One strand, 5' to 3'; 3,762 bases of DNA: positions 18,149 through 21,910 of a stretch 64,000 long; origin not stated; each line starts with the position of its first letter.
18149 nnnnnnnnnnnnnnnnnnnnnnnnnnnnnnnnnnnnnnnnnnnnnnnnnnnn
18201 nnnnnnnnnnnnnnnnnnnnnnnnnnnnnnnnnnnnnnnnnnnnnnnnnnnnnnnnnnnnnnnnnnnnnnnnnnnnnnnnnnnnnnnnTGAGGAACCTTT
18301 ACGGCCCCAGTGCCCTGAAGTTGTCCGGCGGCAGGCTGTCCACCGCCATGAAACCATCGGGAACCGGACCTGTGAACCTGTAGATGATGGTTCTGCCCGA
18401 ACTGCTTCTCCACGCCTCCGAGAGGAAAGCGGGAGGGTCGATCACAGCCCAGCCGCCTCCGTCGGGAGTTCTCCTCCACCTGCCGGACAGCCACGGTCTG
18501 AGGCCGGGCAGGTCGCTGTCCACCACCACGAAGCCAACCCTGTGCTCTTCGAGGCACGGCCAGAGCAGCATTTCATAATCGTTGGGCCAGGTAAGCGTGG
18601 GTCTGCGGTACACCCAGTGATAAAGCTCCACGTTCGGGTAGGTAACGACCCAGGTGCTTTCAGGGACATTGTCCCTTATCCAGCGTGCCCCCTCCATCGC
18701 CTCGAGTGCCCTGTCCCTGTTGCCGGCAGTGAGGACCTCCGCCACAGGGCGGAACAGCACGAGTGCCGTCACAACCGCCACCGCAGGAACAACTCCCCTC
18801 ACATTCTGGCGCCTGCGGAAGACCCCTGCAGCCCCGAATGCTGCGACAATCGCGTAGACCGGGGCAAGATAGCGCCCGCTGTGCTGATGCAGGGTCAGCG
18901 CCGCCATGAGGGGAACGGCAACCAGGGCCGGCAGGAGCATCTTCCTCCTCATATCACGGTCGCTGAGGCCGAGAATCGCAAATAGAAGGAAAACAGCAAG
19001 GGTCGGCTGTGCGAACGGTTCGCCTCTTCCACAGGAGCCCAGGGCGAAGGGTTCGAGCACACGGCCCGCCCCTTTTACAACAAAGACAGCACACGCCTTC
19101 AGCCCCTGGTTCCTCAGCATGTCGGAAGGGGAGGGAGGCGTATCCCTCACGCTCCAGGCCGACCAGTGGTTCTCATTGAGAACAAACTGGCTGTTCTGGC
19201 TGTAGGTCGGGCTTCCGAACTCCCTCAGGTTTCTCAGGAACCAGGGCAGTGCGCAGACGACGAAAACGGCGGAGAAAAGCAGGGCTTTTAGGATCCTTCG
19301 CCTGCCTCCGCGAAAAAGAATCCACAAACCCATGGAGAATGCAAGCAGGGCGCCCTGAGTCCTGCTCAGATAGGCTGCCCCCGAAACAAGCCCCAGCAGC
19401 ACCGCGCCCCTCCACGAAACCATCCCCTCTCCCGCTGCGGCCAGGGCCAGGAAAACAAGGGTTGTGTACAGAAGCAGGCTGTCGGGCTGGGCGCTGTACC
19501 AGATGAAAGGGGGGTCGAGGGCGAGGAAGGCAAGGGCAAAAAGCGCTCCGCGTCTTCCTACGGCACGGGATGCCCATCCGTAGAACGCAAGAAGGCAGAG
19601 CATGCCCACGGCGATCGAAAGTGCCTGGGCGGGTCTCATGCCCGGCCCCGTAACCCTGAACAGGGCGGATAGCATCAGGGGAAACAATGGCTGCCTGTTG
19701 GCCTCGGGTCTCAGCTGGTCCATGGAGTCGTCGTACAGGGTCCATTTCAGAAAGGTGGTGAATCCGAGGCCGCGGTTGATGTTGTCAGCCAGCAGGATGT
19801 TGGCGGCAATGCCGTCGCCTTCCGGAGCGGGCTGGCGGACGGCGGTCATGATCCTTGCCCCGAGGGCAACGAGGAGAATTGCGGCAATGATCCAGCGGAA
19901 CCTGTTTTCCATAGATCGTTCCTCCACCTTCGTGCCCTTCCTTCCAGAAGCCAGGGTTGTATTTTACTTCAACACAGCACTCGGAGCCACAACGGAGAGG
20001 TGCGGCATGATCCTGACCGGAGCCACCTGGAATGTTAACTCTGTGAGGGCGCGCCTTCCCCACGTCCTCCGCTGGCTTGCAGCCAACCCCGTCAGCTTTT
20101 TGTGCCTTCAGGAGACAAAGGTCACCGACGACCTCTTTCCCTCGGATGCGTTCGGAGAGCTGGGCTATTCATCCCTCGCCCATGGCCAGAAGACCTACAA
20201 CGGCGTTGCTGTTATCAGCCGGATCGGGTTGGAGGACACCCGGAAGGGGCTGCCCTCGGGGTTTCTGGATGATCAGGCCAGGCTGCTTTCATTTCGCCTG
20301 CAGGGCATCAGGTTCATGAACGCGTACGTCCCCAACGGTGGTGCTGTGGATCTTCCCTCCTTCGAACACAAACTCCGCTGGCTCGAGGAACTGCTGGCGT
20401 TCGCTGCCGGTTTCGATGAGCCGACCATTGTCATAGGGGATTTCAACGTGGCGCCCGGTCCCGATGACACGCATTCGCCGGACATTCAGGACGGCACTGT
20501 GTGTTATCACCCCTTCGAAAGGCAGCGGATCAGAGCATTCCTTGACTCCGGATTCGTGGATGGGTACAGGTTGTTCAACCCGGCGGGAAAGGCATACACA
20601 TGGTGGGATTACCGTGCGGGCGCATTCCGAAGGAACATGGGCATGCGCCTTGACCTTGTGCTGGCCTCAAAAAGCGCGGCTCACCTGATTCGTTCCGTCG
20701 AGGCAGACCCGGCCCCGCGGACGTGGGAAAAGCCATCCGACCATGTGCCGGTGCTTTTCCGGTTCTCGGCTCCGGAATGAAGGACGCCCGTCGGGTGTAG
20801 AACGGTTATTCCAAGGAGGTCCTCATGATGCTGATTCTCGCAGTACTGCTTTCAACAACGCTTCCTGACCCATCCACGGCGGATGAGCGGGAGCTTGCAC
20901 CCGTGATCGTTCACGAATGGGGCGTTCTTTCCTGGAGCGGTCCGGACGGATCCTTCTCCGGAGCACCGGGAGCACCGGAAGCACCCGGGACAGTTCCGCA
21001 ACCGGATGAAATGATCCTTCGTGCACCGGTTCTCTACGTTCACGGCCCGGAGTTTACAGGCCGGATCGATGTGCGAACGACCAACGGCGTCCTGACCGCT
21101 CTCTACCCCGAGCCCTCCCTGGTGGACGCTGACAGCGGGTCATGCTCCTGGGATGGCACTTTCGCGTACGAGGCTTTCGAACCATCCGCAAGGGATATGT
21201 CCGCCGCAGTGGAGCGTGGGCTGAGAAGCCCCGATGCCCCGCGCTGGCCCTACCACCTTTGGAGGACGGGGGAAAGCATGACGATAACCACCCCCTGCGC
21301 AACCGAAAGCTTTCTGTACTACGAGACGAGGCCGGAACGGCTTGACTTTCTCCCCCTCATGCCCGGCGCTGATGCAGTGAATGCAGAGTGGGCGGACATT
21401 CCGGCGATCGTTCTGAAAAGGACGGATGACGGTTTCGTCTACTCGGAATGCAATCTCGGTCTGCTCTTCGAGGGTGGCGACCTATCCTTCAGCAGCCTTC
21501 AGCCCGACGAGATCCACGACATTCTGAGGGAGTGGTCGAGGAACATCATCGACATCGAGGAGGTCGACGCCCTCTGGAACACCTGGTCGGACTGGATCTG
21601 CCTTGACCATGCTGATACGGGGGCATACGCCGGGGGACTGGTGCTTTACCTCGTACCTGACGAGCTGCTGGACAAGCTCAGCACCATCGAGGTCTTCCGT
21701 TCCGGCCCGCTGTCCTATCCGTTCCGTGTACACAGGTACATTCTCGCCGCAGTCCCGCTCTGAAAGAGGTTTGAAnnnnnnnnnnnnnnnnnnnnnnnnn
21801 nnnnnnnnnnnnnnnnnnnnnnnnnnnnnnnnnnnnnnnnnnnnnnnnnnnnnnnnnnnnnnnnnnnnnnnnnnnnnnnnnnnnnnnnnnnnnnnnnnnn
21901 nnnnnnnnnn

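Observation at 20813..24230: Translationally coupled operon: three diverged paralogues of an unrecognised secreted-protein family plus a TSUP permease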

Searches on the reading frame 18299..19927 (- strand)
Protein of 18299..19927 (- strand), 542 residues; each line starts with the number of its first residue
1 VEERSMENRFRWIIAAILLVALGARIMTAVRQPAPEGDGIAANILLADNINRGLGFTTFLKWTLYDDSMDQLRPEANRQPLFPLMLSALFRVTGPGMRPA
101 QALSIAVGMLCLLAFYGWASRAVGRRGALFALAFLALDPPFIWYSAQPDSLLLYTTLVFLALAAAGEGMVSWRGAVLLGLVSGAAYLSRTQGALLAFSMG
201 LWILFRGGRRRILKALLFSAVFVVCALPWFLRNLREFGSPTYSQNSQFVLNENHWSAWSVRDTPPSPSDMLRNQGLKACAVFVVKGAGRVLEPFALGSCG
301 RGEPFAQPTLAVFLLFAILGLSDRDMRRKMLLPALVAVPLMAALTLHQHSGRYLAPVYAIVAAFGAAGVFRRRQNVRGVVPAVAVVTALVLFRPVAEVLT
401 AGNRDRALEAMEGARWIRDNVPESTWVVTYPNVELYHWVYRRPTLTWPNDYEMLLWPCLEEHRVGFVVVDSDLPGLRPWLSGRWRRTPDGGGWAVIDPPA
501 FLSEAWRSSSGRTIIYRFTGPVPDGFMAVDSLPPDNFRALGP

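Call 52: search_protein_families(library=pfam, proteins=[window:18299-19927:-], max_evalue=0.001)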
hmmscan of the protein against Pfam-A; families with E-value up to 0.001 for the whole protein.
window:18299-19927:- (542 aa): 1 family
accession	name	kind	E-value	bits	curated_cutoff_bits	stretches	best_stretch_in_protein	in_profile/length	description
PF13231.12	PMT_2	-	3e-12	47.5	26.1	1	80-228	4-152/160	Dolichyl-phosphate-mannose-protein mannosyltransferase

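Call 59: search_protein_families(library=ncbifam, proteins=[window:18299-19927:-], max_evalue=0.001)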
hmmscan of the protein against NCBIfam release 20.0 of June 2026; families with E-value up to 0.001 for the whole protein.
window:18299-19927:- (542 aa): 0 families

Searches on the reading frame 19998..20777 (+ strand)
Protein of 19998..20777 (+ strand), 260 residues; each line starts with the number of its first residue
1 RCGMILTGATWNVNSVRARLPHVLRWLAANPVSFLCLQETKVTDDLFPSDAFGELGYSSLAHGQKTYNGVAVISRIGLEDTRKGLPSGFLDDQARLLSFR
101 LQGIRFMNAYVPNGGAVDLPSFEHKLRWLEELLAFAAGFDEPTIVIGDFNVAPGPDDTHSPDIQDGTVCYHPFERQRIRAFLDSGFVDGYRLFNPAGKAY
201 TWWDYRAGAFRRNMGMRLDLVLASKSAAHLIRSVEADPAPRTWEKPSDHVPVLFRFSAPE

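Call 52: search_protein_families(library=pfam, proteins=[window:19998-20777:+], max_evalue=0.001)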
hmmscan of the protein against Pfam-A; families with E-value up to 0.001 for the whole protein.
window:19998-20777:+ (260 aa): 1 family
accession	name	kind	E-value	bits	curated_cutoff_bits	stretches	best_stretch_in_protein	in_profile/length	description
PF03372.29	Exo_endo_phos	-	3.3e-31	109.1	24.5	1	9-249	1-225/225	Endonuclease/Exonuclease/phosphatase family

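Call 59: search_protein_families(library=ncbifam, proteins=[window:19998-20777:+], max_evalue=0.001)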
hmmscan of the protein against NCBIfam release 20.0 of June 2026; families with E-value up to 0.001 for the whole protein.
window:19998-20777:+ (260 aa): 4 families
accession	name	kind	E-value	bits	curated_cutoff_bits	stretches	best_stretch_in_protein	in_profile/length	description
TIGR00195.1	exoDNase_III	equivalog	1.9e-70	237.4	182.55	1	9-254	4-252/254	exodeoxyribonuclease III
TIGR00633.1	xth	equivalog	1.4e-65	221.3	99.05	1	9-256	4-254/255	exodeoxyribonuclease III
NF008733.0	PRK11756.1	equivalog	1.3e-44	152.4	280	1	10-257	5-268/269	exodeoxyribonuclease III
NF010489.0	PRK13911.1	equivalog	5.9e-22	78.6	503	1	10-228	5-225/250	exodeoxyribonuclease III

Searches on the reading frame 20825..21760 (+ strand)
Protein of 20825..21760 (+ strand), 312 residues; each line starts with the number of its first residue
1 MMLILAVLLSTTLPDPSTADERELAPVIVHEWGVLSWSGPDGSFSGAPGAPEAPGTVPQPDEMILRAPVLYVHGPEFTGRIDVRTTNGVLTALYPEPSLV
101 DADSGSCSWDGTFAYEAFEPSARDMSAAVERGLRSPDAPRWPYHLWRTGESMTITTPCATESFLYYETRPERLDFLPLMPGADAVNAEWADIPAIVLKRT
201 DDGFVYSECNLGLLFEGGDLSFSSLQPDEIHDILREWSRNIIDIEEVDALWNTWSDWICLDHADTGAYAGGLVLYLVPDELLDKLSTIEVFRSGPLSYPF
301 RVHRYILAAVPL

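Call 4: search_protein_families(library=pfam, proteins=[window:20825-21760:+], max_evalue=1)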
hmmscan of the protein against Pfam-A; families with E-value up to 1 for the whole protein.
window:20825-21760:+ (312 aa): 0 families

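Call 5: search_protein_families(library=ncbifam, proteins=[window:20825-21760:+], max_evalue=1)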
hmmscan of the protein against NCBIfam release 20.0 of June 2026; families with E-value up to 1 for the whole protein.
window:20825-21760:+ (312 aa): 0 families

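Call 11: search_solved_structures(query=A1, max_evalue=10)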
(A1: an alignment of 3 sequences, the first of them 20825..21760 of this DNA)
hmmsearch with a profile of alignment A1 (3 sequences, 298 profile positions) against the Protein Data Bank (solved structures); distinct sequences matched with E-value up to 10: 5.
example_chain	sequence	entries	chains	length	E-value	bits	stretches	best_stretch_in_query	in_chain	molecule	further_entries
5xoh_A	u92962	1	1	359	0.061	16.3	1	111-189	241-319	Bergaptol O-methyltransferase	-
9wam_A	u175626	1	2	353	1.3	11.9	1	110-148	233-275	Caffeic acid O-methyltransferase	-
4pgh_A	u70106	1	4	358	1.4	11.8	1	114-208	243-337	Caffeic acid O-methyltransferase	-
4pgg_A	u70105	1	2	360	1.4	11.8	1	114-208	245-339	Caffeic acid O-methyltransferase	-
5k5w_A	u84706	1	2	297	1.7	11.5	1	11-46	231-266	limiting CO2-inducible protein LCIB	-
